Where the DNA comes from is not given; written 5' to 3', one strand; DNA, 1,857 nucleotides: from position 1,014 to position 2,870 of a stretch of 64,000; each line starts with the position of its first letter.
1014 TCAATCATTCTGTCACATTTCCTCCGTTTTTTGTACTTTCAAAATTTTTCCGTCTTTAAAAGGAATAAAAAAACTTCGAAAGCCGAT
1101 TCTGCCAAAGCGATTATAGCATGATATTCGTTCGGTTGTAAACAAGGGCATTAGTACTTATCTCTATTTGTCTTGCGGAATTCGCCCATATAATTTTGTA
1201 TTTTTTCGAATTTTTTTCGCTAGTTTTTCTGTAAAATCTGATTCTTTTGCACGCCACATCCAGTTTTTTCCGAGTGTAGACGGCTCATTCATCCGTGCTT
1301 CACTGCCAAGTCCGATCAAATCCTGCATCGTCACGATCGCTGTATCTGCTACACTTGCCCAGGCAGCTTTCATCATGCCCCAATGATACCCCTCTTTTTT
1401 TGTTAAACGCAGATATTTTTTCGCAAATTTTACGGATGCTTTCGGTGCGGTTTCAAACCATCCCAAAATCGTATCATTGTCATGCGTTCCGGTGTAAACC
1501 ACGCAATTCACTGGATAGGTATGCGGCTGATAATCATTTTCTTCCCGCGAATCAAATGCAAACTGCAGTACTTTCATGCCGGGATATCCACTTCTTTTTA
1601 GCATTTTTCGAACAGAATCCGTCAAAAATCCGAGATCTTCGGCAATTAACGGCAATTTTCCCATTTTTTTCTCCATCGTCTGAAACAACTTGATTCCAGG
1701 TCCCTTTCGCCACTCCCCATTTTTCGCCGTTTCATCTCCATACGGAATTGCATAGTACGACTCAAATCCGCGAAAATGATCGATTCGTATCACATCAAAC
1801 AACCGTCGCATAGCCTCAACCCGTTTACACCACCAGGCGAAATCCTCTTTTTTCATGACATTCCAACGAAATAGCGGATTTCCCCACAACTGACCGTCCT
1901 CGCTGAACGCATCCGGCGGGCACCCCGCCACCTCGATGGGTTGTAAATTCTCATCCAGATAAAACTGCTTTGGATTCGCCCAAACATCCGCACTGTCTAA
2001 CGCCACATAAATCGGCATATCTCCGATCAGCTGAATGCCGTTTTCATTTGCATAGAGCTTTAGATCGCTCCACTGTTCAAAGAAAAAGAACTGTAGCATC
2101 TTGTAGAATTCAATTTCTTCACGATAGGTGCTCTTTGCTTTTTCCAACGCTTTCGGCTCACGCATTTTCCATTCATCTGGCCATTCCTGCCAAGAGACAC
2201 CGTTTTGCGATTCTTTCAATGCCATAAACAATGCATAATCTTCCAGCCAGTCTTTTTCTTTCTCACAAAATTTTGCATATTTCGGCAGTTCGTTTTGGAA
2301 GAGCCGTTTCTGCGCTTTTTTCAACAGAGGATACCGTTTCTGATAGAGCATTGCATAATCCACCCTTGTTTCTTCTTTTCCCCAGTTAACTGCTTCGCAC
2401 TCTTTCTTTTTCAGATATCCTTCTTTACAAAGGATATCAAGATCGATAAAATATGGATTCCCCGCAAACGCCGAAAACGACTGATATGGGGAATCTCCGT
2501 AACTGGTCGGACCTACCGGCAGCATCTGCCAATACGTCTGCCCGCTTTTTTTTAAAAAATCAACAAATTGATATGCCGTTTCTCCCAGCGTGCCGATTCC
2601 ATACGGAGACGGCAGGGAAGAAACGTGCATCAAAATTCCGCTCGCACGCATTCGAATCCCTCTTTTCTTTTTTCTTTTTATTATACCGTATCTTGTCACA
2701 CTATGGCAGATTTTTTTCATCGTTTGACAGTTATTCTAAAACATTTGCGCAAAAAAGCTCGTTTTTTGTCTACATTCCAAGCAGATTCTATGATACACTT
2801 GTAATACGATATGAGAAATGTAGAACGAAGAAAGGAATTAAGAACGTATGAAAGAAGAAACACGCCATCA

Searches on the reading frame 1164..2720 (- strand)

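Call 81: search_protein_families(library=pfam, proteins=[window:1164-2720:-], max_evalue=0.00001)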
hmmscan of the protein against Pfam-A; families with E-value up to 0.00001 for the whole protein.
window:1164-2720:- (518 aa): 1 family
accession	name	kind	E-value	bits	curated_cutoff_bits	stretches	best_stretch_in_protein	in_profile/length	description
PF02446.23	Glyco_hydro_77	-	3.8e-192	639.7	25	1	31-496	1-464/465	4-alpha-glucanotransferase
